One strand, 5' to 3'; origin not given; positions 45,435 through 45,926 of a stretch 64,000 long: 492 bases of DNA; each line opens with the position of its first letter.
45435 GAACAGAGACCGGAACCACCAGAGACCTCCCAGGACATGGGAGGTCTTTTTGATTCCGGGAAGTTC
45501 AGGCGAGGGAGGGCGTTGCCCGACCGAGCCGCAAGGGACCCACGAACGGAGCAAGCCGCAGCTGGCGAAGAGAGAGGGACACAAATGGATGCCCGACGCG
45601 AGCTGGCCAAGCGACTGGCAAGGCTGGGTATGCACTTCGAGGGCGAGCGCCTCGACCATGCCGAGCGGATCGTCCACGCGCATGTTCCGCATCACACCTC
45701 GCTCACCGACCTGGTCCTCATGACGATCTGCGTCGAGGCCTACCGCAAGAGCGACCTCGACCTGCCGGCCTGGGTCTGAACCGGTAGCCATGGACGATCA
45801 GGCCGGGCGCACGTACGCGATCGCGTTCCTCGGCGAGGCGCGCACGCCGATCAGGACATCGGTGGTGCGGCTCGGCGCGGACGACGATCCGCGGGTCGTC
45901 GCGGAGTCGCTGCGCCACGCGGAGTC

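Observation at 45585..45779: Conserved 64-aa protein of unknown function downstream of attenuator 1 (paralog of the ilvC-leuA intergenic ORF)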

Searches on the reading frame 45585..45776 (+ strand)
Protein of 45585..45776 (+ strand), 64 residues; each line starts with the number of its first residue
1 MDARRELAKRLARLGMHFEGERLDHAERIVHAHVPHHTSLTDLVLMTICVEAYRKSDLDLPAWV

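Call 5: search_protein_families(library=pfam, proteins=[window:45585-45776:+], max_evalue=1)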
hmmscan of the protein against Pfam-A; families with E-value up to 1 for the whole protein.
seq(64 aa): 0 families

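Call 6: find_homologous_proteins(query=window:45585-45776:+, max_evalue=0.01)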
Query seq(64 aa) (64 aa): 51 proteins with E <= 0.01 among 51 candidates.
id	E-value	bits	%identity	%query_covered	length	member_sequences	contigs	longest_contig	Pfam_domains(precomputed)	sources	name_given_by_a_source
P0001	3.1e-33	130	94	100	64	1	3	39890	-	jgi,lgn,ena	jgi:hypothetical protein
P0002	3.1e-31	123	88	100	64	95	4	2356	-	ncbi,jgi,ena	-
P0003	8.1e-31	122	88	100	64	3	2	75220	-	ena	-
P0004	9.0e-31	122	86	100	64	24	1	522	-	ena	-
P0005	1.1e-30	122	89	100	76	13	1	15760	-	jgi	jgi:hypothetical protein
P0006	1.2e-30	122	90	78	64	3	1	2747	-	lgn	-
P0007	1.8e-30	121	86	100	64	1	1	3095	-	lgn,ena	-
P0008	3.1e-30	120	88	100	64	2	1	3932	-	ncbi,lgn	-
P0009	3.2e-30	120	86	78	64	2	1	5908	-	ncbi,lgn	-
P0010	3.4e-30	120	88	78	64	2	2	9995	-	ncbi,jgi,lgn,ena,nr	ncbi:MAG TPA: hypothetical protein VKR80_04465 [Candidatus Limnocylindria bacterium]|nr:hypothetical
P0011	4.0e-30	120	84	100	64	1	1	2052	-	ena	-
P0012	8.4e-30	119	83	100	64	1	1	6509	-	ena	-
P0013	1.6e-29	118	88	100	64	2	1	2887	-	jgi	-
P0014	1.7e-29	118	86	100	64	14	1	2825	-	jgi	jgi:hypothetical protein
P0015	2.1e-29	118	86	100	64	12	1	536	-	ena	-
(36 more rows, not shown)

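Call 7: search_protein_families(library=ncbifam, proteins=[window:45585-45776:+], max_evalue=1)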
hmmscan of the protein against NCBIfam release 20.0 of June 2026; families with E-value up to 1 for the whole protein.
seq(64 aa): 0 families

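Call 10: search_solved_structures(query=A1, max_evalue=10, show_alignments=5)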
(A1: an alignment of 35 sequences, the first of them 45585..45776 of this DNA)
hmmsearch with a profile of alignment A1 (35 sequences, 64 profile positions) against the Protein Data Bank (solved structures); distinct sequences matched with E-value up to 10: 5.
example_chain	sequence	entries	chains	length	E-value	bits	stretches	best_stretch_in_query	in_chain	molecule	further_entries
8zno_F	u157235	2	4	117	0.33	14.2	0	3-20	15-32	Cytochrome b-c1 complex subunit 7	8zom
8glt_0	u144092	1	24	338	0.35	14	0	9-59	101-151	C3-comp_O32-15, polyalanine model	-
8ci5_A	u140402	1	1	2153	0.6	13.3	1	3-31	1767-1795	RNA-directed RNA polymerase L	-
1ml5_e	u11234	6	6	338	1.1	12.5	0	21-50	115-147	50S RIBOSOMAL PROTEIN L3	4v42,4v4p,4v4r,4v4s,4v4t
6det_A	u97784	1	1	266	1.1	12.4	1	23-58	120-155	Tv2483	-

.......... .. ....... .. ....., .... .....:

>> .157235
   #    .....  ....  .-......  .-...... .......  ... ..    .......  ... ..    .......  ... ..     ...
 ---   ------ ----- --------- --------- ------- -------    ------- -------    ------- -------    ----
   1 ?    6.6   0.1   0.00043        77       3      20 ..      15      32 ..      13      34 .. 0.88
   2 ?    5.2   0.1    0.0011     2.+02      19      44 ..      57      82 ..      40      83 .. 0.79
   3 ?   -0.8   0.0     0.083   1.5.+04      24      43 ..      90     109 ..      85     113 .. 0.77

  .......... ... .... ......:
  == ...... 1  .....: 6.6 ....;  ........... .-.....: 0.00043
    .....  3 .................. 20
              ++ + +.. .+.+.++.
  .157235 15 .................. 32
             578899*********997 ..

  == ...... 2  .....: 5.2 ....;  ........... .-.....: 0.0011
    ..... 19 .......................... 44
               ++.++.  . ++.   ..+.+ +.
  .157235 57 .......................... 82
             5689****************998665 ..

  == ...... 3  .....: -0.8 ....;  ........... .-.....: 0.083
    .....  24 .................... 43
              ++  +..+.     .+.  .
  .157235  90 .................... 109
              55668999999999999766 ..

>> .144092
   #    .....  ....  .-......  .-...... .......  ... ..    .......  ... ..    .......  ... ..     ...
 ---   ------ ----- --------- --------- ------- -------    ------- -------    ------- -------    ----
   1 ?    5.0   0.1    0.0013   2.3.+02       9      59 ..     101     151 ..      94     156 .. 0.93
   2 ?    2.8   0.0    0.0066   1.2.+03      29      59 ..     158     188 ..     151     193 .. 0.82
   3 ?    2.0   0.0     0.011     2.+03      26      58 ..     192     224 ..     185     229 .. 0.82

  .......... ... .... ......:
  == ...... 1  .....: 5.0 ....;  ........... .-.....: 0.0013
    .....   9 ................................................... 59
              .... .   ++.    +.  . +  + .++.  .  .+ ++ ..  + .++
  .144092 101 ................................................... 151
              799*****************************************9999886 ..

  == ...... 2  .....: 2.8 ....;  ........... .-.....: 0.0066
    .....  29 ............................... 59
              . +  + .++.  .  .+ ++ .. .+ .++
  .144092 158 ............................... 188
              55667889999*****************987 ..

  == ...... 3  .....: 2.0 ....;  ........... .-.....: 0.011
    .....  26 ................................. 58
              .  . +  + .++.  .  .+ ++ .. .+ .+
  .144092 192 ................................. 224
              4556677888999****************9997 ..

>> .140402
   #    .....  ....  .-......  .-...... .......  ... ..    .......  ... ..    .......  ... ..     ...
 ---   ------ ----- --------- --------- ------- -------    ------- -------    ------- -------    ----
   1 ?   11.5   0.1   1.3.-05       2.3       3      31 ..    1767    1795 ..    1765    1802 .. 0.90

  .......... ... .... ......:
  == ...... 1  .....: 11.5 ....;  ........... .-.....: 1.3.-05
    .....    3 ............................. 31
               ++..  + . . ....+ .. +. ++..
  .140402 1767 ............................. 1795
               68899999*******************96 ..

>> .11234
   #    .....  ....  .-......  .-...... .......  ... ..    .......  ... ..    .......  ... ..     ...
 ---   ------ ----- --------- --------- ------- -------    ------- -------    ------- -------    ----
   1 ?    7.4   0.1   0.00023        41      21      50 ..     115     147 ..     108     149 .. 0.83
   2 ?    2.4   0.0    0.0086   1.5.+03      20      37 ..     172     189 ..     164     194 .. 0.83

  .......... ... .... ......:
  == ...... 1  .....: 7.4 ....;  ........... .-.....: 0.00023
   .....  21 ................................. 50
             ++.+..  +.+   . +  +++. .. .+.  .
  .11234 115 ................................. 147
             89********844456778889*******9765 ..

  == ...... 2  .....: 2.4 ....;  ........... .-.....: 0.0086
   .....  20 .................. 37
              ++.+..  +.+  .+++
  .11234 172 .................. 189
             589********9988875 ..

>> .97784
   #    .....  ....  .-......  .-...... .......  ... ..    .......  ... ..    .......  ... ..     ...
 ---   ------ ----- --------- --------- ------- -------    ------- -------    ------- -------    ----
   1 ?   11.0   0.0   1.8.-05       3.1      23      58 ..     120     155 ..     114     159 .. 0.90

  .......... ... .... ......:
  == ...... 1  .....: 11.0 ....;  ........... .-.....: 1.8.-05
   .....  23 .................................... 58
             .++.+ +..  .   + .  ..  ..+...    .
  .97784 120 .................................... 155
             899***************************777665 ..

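Call 17: predict_structure(alignment_id=A1)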
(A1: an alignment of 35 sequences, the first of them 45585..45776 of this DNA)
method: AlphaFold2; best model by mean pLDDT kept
length: 64 residues; sequences in the alignment: 35
mean_pLDDT: 72.4   pTM: 0.55
mean pLDDT of the five models: 72.4, 71.0, 68.0, 67.9, 67.5
residues with pLDDT >= 90: 0; 70-90: 47; 50-70: 10; < 50: 7
segments of 3 or more residues with pLDDT < 50: 58-64
pLDDT, mean of each block of 10 residues (from residue 1): 78 82 81 72 74 60 42
secondary structure, 60 per line:
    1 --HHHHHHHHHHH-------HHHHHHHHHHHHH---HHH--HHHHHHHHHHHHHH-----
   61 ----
elements in order: H3-13 H21-33 H42-55

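Call 19: search_protein_representatives(alignment_id=A1)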
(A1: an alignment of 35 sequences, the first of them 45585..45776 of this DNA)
Query: 35 sequences, 64 profile positions. Proteins with E-value up to 0.001 (for the whole library): 38; up to 1e-10: 19; up to 1e-30: 2. The best 38 are listed.
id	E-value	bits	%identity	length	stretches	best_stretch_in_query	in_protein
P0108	6.0e-38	144.7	-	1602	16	16-44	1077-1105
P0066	8.5e-32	125.0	-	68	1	2-64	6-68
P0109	1.8e-24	101.5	-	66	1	3-64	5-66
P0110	5.3e-18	80.8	-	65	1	4-64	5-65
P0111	6.3e-18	80.6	-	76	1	5-58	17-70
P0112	1.4e-17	79.4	-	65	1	4-61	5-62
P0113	3.6e-17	78.1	-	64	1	6-63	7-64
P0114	7.1e-17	77.2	-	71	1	3-58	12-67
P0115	1.1e-15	73.4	-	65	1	4-63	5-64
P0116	3.2e-15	71.9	-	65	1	3-58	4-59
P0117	2.1e-14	69.3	-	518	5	20-44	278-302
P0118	2.4e-14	69.1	-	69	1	3-64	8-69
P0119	3.0e-14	68.8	-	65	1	5-64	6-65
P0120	5.9e-13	64.6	-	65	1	5-64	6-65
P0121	3.2e-12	62.3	-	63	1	4-58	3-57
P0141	2.3e-04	37.1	-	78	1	4-55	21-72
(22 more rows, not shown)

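Call 24: search_solved_structures(query=A2, max_evalue=10, show_alignments=3)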
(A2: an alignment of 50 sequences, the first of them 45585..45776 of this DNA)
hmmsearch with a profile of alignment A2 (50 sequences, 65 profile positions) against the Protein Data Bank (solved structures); distinct sequences matched with E-value up to 10: 3.
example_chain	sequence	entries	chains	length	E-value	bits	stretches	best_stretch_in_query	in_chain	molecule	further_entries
2dyj_A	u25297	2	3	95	0.37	13.9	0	28-55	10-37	Ribosome-binding factor A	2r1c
1wvt_A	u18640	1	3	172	1.5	12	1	13-46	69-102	hypothetical protein ST2180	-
3ez0_A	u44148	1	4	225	2.7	11.2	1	7-36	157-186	uncharacterized protein with ferritin-like fold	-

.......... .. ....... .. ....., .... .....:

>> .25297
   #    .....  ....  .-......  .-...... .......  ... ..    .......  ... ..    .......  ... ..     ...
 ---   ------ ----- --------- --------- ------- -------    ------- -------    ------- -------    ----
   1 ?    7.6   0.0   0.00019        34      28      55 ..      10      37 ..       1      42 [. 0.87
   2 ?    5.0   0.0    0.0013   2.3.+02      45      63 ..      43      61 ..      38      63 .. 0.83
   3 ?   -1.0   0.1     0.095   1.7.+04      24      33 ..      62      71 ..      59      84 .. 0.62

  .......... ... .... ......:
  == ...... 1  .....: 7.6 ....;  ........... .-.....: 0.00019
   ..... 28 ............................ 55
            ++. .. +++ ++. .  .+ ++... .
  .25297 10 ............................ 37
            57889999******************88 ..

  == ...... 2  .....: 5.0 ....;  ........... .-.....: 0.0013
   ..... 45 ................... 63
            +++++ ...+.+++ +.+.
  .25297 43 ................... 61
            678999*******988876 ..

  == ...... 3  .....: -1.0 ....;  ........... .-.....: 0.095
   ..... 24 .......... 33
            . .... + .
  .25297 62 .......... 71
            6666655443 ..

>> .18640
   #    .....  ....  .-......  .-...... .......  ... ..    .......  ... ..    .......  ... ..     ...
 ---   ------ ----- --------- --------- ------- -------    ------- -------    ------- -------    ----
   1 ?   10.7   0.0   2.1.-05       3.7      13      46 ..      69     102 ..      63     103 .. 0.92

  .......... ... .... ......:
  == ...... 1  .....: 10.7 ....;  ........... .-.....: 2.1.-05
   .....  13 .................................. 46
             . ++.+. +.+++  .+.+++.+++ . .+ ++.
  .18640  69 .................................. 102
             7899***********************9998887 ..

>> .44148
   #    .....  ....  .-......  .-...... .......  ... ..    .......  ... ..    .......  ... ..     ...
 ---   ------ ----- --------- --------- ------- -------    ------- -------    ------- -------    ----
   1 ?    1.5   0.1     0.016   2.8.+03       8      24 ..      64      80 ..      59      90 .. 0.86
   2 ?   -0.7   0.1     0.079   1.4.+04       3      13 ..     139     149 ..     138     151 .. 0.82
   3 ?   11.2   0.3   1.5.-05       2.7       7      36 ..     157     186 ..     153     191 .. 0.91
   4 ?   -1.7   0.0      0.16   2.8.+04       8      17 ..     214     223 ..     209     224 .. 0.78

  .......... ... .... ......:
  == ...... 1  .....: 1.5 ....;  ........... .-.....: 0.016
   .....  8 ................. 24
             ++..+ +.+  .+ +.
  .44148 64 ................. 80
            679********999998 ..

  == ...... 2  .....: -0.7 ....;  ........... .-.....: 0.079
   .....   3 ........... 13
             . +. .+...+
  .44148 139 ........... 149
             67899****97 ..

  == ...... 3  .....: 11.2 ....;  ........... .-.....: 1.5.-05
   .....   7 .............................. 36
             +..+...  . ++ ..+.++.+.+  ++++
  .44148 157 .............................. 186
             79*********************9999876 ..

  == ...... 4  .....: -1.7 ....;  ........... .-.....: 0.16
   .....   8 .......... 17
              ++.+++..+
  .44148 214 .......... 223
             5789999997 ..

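Call 25: search_solved_structures(query=P0141, max_evalue=10, show_alignments=5)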
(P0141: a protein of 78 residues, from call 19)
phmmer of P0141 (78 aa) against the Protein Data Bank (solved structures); distinct sequences matched with E-value up to 10: 6.
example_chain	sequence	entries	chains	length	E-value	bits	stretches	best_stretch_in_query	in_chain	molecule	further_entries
3rmj_A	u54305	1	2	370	4.7e-07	33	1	1-45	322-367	2-isopropylmalate synthase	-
6e1j_A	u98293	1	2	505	0.0042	20.5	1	3-62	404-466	2-isopropylmalate synthase, A genome specific 1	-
2ztj_A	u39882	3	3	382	0.3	14.6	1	3-45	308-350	Homocitrate synthase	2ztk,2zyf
3a9i_A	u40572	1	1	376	0.33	14.5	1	3-45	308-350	Homocitrate synthase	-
6ktq_A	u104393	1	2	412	0.39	14.2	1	3-67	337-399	Homocitrate synthase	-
2ooj_A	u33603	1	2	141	1.8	12.1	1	5-38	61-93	Hypothetical protein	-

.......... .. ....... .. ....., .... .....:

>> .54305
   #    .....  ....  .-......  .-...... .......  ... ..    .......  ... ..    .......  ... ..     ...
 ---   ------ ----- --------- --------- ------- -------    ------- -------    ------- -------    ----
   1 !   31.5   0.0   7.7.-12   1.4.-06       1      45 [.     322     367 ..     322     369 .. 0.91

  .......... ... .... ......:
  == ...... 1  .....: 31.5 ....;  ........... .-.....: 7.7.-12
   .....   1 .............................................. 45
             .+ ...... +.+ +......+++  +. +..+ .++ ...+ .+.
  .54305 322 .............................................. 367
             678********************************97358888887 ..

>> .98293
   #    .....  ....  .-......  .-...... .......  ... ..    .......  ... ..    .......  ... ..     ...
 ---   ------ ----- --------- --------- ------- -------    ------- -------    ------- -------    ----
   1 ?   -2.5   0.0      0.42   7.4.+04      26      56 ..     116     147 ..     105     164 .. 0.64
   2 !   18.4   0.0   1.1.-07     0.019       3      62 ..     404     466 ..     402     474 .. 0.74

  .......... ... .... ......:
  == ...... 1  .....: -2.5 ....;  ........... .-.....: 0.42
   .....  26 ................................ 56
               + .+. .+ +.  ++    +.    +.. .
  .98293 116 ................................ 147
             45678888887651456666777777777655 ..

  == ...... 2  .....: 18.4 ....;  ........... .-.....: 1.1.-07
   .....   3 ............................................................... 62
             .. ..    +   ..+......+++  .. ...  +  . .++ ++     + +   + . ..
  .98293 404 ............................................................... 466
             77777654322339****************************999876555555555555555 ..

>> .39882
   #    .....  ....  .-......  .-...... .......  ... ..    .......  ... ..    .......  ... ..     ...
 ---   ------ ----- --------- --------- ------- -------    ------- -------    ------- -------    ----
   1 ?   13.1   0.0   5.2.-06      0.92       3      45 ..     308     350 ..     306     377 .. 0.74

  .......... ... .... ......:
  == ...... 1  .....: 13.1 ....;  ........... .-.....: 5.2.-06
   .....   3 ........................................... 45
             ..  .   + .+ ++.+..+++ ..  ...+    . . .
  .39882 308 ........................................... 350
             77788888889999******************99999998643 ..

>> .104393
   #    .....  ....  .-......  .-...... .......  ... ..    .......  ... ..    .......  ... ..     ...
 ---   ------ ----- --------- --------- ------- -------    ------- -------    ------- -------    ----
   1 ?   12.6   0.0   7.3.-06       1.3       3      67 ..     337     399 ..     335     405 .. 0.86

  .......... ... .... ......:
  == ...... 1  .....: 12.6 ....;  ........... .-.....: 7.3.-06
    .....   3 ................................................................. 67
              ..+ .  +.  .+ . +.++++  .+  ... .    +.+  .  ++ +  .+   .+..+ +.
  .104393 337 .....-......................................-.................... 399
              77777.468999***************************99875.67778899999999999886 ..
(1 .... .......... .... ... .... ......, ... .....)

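Call 26: search_protein_families(library=pfam, alignment_id=A2, max_evalue=10)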
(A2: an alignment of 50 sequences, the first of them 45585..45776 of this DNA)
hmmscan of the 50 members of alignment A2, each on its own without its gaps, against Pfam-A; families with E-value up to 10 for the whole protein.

A. member 1, window:45585-45776:+ (64 aa): 0 families

B. families by the number of members that match (of 50 scanned): 8 families
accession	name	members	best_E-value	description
PF11265.14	Med25_VWA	1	0.036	Mediator complex subunit 25 von Willebrand factor type A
PF22688.2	Hda_lid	1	0.039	Hda, lid domain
PF10910.14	Phage_gene29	1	0.055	Phage gene 29 protein family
PF19840.4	DUF6317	1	0.11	Family of unknown function (DUF6317)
PF08241.18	Methyltransf_11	1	0.11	Methyltransferase domain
PF25645.1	Seadorna_VP8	1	0.16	Seadornavirus outer capsid protein VP8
PF18133.7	HydF_tetramer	1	0.18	Hydrogen maturase F tetramerization domain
PF17230.7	DUF5304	1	0.23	Family of unknown function (DUF5304)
